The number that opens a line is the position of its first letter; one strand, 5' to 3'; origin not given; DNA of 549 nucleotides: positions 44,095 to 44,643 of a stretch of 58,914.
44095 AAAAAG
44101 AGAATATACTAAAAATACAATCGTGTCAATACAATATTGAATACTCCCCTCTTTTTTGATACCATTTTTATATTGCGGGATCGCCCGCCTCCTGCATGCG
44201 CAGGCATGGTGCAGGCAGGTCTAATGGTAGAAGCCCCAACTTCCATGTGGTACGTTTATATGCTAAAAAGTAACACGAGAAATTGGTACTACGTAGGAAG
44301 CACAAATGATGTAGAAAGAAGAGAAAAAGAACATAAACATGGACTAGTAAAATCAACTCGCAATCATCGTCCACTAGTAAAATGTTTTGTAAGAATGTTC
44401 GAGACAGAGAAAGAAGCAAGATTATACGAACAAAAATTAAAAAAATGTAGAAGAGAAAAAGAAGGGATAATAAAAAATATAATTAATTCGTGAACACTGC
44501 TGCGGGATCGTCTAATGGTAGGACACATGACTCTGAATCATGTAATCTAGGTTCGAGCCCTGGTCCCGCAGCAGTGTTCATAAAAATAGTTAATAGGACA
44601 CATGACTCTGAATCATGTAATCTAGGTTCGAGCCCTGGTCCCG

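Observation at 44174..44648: tRNA-Gln gene split around a 363-bp insert carrying a GIY-YIG gene and its own intact tRNA-Gln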

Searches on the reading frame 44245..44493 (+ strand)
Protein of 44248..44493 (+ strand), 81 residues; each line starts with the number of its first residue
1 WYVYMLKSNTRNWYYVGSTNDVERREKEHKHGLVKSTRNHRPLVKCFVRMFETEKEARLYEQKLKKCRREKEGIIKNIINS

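Call 6: search_protein_families(library=pfam, proteins=[window:44248-44493:+], max_evalue=0.01)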
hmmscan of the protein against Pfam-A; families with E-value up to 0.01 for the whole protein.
window:44248-44493:+ (81 aa): 2 families
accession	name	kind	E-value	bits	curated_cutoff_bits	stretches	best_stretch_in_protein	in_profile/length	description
PF01541.30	GIY-YIG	-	8.1e-15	55.3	22.6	1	1-70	2-74/78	GIY-YIG catalytic domain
PF10544.15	T5orf172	-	0.0026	18.7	20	1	2-69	2-74/101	T5orf172 domain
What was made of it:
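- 44245..44493 (+): GIY-YIG nuclease gene, 82 aa, catalytic domain only (UPF0213/Slx1-like minimal type). Pfam PF01541, E = 8e-15 (call 6).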

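Call 9: find_homologous_proteins(query=window:44248-44493:+, max_evalue=0.001)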
Query window:44248-44493:+ (81 aa): 4 proteins with E <= 0.001 among 4 candidates.
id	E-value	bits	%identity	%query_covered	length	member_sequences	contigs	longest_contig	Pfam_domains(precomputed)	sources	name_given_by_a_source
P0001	9.2e-48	177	100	100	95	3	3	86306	PF01541.31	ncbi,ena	-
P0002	4.7e-38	146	81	100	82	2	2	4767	PF01541.31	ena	-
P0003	2.0e-22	97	58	100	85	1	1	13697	PF01541.31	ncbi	-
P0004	9.4e-18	82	58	96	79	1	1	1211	PF01541.31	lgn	-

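Call 11: find_encoding_contigs(protein=P0001, flank=3000, max_places=6)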
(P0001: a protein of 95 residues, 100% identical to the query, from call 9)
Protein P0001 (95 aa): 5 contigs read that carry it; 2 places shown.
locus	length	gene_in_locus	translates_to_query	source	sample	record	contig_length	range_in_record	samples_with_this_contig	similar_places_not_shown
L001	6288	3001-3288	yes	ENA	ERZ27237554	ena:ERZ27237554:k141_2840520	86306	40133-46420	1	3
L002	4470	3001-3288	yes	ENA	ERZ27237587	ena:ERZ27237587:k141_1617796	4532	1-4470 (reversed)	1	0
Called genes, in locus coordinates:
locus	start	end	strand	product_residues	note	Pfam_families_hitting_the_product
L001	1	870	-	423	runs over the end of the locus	PF01551:Peptidase_M23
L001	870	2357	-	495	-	PF00749:tRNA-synt_1c, PF19269:Anticodon_2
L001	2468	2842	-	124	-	-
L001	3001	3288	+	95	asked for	PF01541:GIY-YIG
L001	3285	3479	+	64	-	-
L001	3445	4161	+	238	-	PF00561:Abhydrolase_1, PF12146:Hydrolase_4 (weak)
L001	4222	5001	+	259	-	PF23023:Anti-Pycsar_Apyc1, PF00753:Lactamase_B, PF12706:Lactamase_B_2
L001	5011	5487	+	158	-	-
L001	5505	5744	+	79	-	PF01541:GIY-YIG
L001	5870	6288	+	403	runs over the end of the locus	PF07690:MFS_1, PF11700:ATG22, PF07690:MFS_1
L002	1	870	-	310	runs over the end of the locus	?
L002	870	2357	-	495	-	PF00749:tRNA-synt_1c, PF19269:Anticodon_2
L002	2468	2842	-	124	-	-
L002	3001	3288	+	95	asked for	PF01541:GIY-YIG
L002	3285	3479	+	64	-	-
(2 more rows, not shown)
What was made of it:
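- On tRNA-targeting integrative element: Genes within 3 kb are an M23 peptidase, GluRS, an unknown ORF, a hydrolase, an MBL-fold protein, an unknown ORF, a second GIY-YIG and an MFS transporter (call 11).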

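Call 12: find_encoding_contigs(protein=P0002, flank=3000, max_places=6)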
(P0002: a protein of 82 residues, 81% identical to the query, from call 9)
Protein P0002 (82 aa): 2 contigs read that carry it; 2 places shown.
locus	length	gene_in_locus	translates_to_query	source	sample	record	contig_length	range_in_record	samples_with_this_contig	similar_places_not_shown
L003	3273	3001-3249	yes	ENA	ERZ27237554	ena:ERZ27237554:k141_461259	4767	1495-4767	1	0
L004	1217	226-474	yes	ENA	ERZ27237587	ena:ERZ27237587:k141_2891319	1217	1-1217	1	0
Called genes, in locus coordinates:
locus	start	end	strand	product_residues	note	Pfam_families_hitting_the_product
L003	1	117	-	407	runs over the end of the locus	PF01551:Peptidase_M23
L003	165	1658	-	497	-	PF00749:tRNA-synt_1c, PF19269:Anticodon_2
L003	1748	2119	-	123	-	-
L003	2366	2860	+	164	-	-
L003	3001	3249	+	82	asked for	PF01541:GIY-YIG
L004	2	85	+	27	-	?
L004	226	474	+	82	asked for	PF01541:GIY-YIG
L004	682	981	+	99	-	-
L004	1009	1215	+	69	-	?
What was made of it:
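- The two lineages co-occur in the same samples (calls 11, 12).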

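Call 13: find_encoding_contigs(protein=P0003, flank=3000, max_places=6)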
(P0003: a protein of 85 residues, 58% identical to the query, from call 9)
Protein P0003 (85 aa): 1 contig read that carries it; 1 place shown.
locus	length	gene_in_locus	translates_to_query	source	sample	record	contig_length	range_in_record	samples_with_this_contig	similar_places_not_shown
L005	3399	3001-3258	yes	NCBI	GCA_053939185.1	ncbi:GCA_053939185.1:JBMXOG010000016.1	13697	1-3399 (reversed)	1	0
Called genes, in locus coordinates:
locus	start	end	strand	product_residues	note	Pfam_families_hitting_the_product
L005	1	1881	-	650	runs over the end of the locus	-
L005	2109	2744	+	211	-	-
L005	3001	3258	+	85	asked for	PF01541:GIY-YIG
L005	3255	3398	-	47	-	?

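Call 14: find_encoding_contigs(protein=P0004, flank=3000, max_places=6)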
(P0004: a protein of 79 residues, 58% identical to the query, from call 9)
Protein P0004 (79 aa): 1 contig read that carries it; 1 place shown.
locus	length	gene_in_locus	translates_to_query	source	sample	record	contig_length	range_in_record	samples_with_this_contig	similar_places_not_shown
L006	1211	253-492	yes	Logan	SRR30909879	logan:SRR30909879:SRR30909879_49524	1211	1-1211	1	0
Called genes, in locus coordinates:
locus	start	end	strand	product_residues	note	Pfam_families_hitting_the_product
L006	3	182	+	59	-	?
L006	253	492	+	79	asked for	PF01541:GIY-YIG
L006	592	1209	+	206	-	?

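Call 31: find_related_loci(query=A2, collection=genome_contigs, flank=2000)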
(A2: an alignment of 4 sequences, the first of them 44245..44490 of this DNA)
Query A2 (82 aa) in genome_contigs; peptide patterns used: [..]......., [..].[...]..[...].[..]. (x = any residue, [..] = any of these).
194 stretches matched a pattern; 141 encode a relative of the query (tblastn E <= 1e-3); the best 80 are kept; 80 distinct loci.
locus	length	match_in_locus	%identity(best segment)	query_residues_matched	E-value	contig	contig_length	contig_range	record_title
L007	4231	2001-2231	66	1-77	6e-31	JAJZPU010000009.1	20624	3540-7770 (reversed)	MAG: bacterium isolate SKS1.bin17 NODE_4589_length_20624_cov_2.722447, whole genome shotgun sequence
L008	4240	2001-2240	54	1-80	8e-26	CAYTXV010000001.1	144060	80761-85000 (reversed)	MAG TPA_asm: uncultured Candidatus Saccharibacteria bacterium isolate SRP296810_co1_172 genome assembly, contig: NODE_10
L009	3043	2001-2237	61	1-79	2e-25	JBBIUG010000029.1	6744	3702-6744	MAG: Candidatus Nomurabacteria bacterium isolate STF170223_bin_48 NODE_2242_length_6744_cov_4.218867, whole genome shotg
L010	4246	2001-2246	55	1-82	3e-25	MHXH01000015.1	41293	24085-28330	MAG: Parcubacteria group bacterium RIFCSPLOWO2_01_FULL_48_18 rifcsplowo2_01_scaffold_3624, whole genome shotgun sequence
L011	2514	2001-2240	51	1-80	2e-24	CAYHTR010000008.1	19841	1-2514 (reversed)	MAG TPA_asm: uncultured Candidatus Saccharibacteria bacterium isolate ERP119705_co17_221 genome assembly, contig: NODE_3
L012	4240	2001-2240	53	1-80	5e-24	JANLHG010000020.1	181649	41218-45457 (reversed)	MAG: Patescibacteria group bacterium isolate P6-11 k99_400570, whole genome shotgun sequence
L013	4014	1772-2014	56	1-81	1e-23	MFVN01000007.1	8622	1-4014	MAG: Candidatus Nomurabacteria bacterium RIFCSPLOWO2_02_FULL_42_17 rifcsplowo2_02_scaffold_14226, whole genome shotgun s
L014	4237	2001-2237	52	1-79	1e-23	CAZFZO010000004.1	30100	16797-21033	MAG TPA_asm: uncultured Candidatus Saccharibacteria bacterium isolate SRP278252_co1_151 genome assembly, contig: NODE_24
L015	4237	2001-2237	51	1-79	2e-22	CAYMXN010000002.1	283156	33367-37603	MAG TPA_asm: uncultured Candidatus Saccharibacteria bacterium isolate SRP292972_co3_20 genome assembly, contig: NODE_53_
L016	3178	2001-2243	56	1-81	2e-22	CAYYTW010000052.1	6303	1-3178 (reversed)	MAG TPA_asm: uncultured Candidatus Saccharibacteria bacterium isolate binchicken_co75_197 genome assembly, contig: NODE_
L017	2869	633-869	54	1-80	1e-21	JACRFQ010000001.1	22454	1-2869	MAG: Candidatus Levyibacteriota bacterium isolate NC_groundwater_1729_Pr3_B-0.1um_34_132 SR-2_scaffold_141_36129, whole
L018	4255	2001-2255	49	1-81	1e-21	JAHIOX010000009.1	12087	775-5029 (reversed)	MAG: Patescibacteria group bacterium isolate KR13_S3.mb.30 KR13_S3.mb.30_k141_148538, whole genome shotgun sequence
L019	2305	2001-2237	53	1-79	2e-21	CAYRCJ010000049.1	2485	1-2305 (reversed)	MAG TPA_asm: uncultured Candidatus Saccharibacteria bacterium isolate SRP193066_co2_427 genome assembly, contig: NODE_26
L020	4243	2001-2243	49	1-81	5e-21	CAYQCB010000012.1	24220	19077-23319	MAG TPA_asm: uncultured Candidatus Saccharibacteria bacterium isolate SRP193066_co1_87 genome assembly, contig: NODE_214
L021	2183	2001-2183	57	1-61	1e-19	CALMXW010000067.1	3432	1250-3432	MAG TPA_asm: uncultured bacterium isolate SRR6158310_bin.79_CONCOCT_v1.1_MAG genome assembly, contig: ERZ1749613.4938, w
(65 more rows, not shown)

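Call 58: search_solved_structures(query=A2, max_evalue=1, show_alignments=2)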
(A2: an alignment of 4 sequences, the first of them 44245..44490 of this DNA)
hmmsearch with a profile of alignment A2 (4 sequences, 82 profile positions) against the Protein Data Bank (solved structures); distinct sequences matched with E-value up to 1: 17.
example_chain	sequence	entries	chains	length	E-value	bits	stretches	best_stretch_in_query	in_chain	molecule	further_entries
1zg2_A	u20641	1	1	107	1e-10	44.7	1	2-76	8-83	Hypothetical UPF0213 protein BH0048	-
1ywl_A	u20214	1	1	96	4.6e-09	39.3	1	4-79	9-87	Hypothetical UPF0213 protein EF2693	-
7cq2_A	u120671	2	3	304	0.00027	24.1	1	2-33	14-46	Structure-specific endonuclease subunit SLX1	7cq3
7cq4_A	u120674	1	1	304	0.0015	21.7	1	2-33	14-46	Structure-specific endonuclease subunit SLX1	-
1mk0_A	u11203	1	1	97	0.002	21.3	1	4-52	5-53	Intron-associated endonuclease 1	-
4xlg_A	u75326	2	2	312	0.0048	20.1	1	4-35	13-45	Structure-specific endonuclease subunit SLX1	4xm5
6seh_C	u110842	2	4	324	0.0073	19.5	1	2-35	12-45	Structure-specific endonuclease subunit SLX1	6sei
1ln0_A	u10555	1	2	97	0.031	17.5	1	4-52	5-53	intron-associated endonuclease 1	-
5h3f_A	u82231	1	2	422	0.27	14.4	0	53-79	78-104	Isocitrate dehydrogenase [NADP], mitochondrial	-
5h3e_A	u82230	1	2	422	0.28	14.4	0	53-79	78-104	Isocitrate dehydrogenase [NADP], mitochondrial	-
1lwd_A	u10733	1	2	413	0.32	14.2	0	53-79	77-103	Isocitrate Dehydrogenase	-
5svn_A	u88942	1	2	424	0.33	14.2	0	53-79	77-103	Isocitrate dehydrogenase [NADP], mitochondrial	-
36td_A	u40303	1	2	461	0.42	13.8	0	53-79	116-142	Isocitrate dehydrogenase [NADP], mitochondrial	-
4ja8_A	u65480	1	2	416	0.83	12.9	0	53-79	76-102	Isocitrate dehydrogenase [NADP], mitochondrial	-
6adi_A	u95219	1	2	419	0.83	12.9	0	53-79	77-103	Isocitrate dehydrogenase [NADP], mitochondrial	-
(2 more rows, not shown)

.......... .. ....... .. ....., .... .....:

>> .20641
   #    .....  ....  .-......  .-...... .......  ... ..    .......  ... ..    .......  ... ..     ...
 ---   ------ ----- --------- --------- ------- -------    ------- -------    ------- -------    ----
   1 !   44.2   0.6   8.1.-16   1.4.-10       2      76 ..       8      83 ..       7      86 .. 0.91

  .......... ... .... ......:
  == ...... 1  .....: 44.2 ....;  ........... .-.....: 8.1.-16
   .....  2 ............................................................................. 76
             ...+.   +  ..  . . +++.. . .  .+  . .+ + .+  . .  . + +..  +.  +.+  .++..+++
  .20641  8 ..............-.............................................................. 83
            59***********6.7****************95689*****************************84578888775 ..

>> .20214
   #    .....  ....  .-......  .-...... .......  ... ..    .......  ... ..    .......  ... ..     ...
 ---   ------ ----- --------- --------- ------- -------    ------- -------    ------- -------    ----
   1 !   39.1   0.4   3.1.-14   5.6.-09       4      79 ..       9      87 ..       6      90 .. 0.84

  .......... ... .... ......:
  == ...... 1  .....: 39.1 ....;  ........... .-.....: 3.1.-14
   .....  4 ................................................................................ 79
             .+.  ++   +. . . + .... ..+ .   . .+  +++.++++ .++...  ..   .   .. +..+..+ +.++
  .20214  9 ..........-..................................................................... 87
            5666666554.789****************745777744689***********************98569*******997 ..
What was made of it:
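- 44245..44493 (+): PDB sequence matches: UPF0213 proteins 1zg2 (E = 1e-10) and 1ywl, with weaker matches to SLX1 and I-TevI (call 58).
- On GIY-YIG nuclease superfamily, minimal UPF0213/Slx1-like branch: PDB sequence matches to 1zg2, 1ywl, SLX1 and I-TevI (call 58).
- Closest known: UPF0213 / YhbQ / prokaryotic Slx1-like stand-alone GIY-YIG proteins. Same: Best sequence match (E = 1e-10, call 58).
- The protein belongs to the Slx1/UPF0213 branch (call 58).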

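Call 59: search_protein_families(library=ncbifam, proteins=[window:44245-44490:+], max_evalue=0.01)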
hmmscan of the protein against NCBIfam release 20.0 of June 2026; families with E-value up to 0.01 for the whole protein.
window:44245-44490:+ (82 aa): 1 family
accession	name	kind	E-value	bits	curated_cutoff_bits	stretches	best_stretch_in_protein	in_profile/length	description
TIGR01453.1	grpIintron_endo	subfamily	0.00038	20.5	56.05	1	4-40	4-40/215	group I intron endonuclease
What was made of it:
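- On Free-standing GIY-YIG homing endonuclease (Seg-like): The NCBIfam group I intron endonuclease model scores 20.5 bits against a cut-off of 56 and matches residues 4-40 only (call 59).
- TIGR01453 scores 20.5 bits against a cut-off of 56 (call 59).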

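Call 64: find_related_loci(query=A2, collection=viral_contigs, flank=1500)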
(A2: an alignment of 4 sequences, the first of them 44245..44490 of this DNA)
Query A2 (82 aa) in viral_contigs; peptide patterns used: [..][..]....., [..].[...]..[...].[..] (x = any residue, [..] = any of these).
42 stretches matched a pattern; 4 encode a relative of the query (tblastn E <= 1e-3); 4 distinct loci.
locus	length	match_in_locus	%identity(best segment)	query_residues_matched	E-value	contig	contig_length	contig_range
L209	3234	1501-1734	35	2-77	1e-8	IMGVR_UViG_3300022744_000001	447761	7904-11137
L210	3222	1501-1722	34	1-73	2e-8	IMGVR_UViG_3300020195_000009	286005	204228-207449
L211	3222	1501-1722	32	1-73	3e-7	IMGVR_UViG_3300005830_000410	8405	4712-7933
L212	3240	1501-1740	30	1-79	3e-5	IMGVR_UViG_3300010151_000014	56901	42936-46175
